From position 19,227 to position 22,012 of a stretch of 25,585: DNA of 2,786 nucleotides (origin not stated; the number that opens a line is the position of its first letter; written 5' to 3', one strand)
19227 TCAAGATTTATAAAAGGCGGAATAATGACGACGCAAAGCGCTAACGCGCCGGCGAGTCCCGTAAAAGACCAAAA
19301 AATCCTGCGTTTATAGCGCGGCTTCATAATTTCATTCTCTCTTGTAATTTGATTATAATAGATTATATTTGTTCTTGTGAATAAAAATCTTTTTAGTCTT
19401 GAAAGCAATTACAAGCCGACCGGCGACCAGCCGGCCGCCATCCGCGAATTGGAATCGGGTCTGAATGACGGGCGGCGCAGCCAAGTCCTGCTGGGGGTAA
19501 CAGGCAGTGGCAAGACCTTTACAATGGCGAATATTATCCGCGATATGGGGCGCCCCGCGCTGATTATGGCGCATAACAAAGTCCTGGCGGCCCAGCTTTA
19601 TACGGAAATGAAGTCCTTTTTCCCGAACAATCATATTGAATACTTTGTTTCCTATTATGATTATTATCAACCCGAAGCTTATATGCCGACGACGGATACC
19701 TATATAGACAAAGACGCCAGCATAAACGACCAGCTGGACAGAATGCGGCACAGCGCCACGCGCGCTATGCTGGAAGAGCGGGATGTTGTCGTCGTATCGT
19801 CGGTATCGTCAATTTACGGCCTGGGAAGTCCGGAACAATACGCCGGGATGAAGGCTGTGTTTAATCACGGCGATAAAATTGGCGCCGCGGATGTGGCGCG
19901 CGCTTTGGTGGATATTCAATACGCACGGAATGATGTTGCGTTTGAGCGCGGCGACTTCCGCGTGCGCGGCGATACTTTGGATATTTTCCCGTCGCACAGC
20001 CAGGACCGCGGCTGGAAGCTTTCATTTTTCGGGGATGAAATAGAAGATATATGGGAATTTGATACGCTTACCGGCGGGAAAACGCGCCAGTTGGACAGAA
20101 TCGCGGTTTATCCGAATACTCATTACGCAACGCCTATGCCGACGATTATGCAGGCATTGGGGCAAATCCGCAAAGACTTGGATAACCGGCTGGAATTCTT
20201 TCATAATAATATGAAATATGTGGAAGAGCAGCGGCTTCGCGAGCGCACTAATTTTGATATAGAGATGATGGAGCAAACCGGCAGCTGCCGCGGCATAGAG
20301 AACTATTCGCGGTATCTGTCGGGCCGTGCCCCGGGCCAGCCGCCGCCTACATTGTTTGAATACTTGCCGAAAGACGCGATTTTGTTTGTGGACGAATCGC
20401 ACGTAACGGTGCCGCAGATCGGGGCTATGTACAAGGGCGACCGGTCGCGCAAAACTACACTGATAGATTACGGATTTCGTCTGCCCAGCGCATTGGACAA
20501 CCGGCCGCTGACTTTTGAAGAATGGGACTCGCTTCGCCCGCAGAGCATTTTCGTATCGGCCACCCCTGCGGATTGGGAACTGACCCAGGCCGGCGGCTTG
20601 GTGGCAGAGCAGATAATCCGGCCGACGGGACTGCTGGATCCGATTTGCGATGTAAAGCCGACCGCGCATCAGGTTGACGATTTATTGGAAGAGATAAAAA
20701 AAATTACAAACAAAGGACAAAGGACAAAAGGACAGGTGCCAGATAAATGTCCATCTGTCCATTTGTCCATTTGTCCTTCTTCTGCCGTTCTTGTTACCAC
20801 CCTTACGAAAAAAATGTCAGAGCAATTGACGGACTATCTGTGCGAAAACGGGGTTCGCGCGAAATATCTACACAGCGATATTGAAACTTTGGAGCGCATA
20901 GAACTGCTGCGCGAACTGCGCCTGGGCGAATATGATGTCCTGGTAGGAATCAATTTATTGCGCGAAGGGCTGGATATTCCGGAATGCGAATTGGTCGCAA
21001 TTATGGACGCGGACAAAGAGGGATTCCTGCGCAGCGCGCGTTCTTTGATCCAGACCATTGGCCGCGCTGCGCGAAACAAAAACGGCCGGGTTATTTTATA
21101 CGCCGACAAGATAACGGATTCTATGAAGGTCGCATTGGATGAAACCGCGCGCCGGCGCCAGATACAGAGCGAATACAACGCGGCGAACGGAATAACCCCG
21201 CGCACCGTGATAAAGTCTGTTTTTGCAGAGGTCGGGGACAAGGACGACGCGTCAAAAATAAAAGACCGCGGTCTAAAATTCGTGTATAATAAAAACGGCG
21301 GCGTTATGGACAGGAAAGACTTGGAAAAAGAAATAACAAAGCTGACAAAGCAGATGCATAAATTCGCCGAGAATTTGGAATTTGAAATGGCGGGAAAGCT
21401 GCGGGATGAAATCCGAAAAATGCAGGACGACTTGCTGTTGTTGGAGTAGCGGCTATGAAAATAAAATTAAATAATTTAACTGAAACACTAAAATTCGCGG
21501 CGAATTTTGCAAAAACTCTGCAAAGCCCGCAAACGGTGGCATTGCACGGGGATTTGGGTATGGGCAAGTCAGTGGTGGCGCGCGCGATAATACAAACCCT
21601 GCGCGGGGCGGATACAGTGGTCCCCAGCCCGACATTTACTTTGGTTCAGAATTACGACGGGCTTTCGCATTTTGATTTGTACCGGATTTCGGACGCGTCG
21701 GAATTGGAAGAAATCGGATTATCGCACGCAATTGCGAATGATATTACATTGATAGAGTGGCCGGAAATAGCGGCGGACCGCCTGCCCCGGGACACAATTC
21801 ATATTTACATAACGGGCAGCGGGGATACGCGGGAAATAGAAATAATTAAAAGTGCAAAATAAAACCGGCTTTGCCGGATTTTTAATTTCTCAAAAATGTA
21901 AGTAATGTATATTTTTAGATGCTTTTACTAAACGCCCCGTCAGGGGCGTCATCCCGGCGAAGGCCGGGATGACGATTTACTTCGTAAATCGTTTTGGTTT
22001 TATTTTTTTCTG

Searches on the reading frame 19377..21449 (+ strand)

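Call 21: search_protein_families(library=ncbifam, proteins=[window:19377-21449:+], max_evalue=0.00001)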
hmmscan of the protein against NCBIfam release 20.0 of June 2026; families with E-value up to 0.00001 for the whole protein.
window:19377-21449:+ (690 aa): 28 families (the best 25 are shown)
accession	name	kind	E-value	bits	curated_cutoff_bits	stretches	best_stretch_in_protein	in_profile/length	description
NF003673.1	PRK05298.1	equivalog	0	1022.6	743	1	6-684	2-652/653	excinuclease ABC subunit UvrB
TIGR00631.1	uvrb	equivalog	3.4e-298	990.4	750.1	1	6-682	2-657/658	excinuclease ABC subunit UvrB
TIGR00580.2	mfd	equivalog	1.5e-19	69.9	800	1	177-287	1-106/907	transcription-repair coupling factor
TIGR00643.1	recG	equivalog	2.7e-13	49.5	659.4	0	12-88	234-314/629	ATP-dependent DNA helicase RecG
TIGR00595.1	priA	equivalog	5.4e-13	48.4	230.35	1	422-577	229-382/509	replication restart helicase PriA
NF007966.0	PRK10689.1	equivalog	2.5e-12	45.3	1329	1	38-273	19-240/1148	transcription-repair coupling factor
NF004066.1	PRK05580.1-3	equivalog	8.3e-12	44.2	813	1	452-574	528-654/788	primosomal protein N'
NF008165.0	PRK10917.1-3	equivalog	1.8e-10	40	711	0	478-584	496-598/692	ATP-dependent DNA helicase RecG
NF010337.0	PRK13766.1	equivalog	1.9e-10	39.6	610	1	463-651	361-551/781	Hef nuclease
NF008164.0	PRK10917.1-2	equivalog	2.5e-10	39.3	785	0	421-585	460-610/704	ATP-dependent DNA helicase RecG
NF004067.0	PRK05580.1-4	equivalog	1e-09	37.4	763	1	453-579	476-606/737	primosomal protein N'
NF004070.0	PRK05580.2-2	equivalog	1.6e-09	36.5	921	0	495-601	510-626/729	primosomal protein N'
NF008169.0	PRK10917.2-3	equivalog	7.1e-09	34.8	555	1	11-85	227-303/610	ATP-dependent DNA helicase RecG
NF053636.1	DDHlcsCsdAPsy1082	equivalog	9.2e-09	34.3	890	1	471-615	246-383/512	DEAD/DEAH box helicase CsdA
NF008167.0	PRK10917.2-1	equivalog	3.7e-08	32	995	1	491-582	559-646/744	ATP-dependent DNA helicase RecG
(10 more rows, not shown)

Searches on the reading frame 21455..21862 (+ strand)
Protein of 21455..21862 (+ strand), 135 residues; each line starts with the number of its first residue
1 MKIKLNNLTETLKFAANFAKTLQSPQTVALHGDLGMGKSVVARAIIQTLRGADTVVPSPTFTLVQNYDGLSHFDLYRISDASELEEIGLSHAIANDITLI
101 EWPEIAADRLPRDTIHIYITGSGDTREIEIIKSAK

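Call 21: search_protein_families(library=ncbifam, proteins=[window:21455-21862:+], max_evalue=0.00001)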
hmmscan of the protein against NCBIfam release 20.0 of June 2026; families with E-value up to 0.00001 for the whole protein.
window:21455-21862:+ (135 aa): 2 families
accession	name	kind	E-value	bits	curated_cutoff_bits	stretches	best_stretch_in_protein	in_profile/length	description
TIGR00150.1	T6A_YjeE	equivalog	1.1e-27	96.5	60.1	1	7-131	4-132/135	tRNA (adenosine(37)-N6)-threonylcarbamoyltransferase complex ATPase subunit type 1 TsaE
NF007931.0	PRK10646.1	equivalog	2.5e-22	79.5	246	1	3-130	6-137/153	tRNA (adenosine(37)-N6)-threonylcarbamoyltransferase complex ATPase subunit type 1 TsaE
